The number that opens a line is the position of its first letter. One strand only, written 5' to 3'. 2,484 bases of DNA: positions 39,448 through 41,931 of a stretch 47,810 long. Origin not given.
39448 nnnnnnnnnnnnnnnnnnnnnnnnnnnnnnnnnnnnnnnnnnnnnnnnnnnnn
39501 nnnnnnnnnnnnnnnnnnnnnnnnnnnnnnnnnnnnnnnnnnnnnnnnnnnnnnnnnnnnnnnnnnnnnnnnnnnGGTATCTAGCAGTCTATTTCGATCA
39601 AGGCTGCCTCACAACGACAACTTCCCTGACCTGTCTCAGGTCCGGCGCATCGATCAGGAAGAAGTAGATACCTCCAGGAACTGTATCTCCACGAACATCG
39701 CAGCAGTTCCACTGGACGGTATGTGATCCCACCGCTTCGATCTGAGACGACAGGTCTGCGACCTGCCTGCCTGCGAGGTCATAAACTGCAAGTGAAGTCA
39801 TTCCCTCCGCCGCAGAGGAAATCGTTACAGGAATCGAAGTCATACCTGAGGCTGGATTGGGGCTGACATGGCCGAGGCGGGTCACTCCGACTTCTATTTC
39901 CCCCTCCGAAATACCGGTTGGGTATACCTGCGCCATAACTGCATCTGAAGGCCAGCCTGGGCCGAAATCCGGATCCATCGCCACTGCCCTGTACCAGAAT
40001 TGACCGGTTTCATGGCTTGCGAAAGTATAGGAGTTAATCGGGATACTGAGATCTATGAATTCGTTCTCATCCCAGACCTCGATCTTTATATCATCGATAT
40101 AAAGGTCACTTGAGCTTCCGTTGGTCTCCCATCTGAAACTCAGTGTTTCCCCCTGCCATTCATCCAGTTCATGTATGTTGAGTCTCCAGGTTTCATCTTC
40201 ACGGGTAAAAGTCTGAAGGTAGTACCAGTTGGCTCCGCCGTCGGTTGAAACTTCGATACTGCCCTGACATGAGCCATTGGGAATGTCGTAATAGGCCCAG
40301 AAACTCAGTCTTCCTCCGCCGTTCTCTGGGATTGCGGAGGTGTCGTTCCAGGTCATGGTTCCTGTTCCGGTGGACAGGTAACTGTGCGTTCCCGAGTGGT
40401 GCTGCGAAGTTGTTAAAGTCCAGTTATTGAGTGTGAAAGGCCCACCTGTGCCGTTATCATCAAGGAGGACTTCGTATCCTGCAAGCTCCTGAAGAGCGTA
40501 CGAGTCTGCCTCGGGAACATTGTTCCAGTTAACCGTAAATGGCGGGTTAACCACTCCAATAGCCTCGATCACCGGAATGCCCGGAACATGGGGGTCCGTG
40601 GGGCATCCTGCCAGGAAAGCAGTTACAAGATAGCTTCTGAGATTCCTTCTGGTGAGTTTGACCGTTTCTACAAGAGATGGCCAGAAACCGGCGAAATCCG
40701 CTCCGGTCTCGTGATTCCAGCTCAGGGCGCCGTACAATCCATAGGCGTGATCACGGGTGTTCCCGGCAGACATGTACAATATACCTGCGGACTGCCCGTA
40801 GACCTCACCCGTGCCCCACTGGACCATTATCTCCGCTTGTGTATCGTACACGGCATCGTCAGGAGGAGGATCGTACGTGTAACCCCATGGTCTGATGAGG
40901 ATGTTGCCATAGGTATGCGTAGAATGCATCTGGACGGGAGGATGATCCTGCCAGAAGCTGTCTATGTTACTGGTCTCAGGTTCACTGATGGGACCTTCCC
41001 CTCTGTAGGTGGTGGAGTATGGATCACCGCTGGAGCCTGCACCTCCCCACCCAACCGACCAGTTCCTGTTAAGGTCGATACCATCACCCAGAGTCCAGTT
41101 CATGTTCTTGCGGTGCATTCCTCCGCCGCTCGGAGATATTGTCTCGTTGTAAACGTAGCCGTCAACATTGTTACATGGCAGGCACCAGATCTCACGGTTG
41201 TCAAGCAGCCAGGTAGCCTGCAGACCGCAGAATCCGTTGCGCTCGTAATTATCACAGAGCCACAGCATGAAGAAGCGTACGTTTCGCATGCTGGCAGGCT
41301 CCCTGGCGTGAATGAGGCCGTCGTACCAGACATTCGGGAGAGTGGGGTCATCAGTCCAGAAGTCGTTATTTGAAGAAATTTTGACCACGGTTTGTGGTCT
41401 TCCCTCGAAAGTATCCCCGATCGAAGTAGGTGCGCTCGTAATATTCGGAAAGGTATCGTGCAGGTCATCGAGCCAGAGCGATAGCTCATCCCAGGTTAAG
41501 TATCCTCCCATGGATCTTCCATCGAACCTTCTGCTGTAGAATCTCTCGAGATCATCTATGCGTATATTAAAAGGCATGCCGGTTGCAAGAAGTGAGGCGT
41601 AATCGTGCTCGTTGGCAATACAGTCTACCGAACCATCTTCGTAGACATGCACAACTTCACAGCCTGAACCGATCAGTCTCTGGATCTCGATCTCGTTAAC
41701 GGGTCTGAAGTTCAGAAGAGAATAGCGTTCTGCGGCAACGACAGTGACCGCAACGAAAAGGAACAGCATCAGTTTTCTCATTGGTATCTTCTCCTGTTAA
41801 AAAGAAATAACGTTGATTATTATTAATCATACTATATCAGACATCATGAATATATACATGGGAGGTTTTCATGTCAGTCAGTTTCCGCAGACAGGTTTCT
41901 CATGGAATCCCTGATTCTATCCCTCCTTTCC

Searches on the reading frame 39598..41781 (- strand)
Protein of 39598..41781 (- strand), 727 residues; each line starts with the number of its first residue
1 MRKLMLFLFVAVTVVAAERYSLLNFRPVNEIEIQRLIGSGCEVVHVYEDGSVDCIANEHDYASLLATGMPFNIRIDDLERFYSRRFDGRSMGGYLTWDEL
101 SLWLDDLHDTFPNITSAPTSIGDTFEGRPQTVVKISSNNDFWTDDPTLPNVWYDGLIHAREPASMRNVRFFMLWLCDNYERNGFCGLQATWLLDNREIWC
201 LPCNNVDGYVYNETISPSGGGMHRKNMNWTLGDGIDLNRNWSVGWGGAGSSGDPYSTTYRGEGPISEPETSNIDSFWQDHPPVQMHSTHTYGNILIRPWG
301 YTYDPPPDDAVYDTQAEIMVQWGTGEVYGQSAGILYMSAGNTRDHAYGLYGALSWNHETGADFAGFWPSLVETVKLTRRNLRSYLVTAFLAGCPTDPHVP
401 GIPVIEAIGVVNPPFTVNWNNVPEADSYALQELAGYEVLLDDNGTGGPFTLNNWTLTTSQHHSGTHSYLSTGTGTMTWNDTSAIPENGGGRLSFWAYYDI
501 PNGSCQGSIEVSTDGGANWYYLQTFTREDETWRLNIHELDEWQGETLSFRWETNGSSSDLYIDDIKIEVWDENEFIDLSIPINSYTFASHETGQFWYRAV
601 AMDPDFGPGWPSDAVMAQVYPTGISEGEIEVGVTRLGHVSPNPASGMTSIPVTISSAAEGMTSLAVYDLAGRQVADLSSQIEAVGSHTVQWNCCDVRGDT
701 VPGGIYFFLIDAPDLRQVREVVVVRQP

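Call 3: search_protein_families(library=pfam, proteins=[window:39598-41781:-], max_evalue=1)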
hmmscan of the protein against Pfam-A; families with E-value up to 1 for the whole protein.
window:39598-41781:- (727 aa): 5 families
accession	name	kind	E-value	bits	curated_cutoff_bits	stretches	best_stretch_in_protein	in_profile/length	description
PF00246.29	Peptidase_M14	-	3.1e-46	158.7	21.6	1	103-368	4-271/286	Zinc carboxypeptidase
PF13860.13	FlgD_ig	-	0.00038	20.8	27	1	652-708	16-71/79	FlgD Ig-like domain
PF20773.4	InhA-like_MAM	-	0.0048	16.9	26.9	1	452-577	25-172/191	Immune inhibitor A-like, MAM domain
PF18962.6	Por_Secre_tail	-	0.0057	17.4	27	1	640-717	2-69/75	Secretion system C-terminal sorting domain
PF21471.3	Reelin_subrepeat-B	-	0.0075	16.5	27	1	509-567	62-126/127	Reelin subrepeat B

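Call 4: search_protein_families(library=ncbifam, proteins=[window:39598-41781:-], max_evalue=1)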
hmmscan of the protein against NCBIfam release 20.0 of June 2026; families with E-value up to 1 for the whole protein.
window:39598-41781:- (727 aa): 8 families
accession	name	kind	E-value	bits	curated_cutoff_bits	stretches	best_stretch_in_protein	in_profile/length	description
TIGR04183.1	Por_Secre_tail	domain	0.00082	19.3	23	1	639-723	1-71/72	T9SS type A sorting domain-containing protein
NF038113.1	T9SSA_dep_M36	equivalog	0.0038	15.4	885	1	635-722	792-867/869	T9SS-dependent M36 family metallopeptidase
NF052323.1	T9SSA_dep_M6i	equivalog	0.0039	15.2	600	1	641-717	962-1030/1043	T9SS-dependent M6-like inactivated metalloprotease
NF009453.0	PRK12813.1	equivalog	0.0043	16.6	264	1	651-712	112-173/223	flagellar basal body rod modification protein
NF005176.1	PRK06655.1-1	equivalog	0.011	15.7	230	1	653-712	91-149/197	flagellar hook assembly protein FlgD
NF009277.0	PRK12634.1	equivalog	0.018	15.2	333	1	653-707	115-169/221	flagellar basal body rod modification protein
NF052228.1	T9SS_PorZ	equivalog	0.041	12.3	260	1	641-715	677-745/757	type IX secretion system anionic LPS delivery protein PorZ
NF038121.1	PEP_CTERM_LEVG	equivalog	0.23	10.7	100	1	548-632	70-136/258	LEVG family PEP-CTERM protein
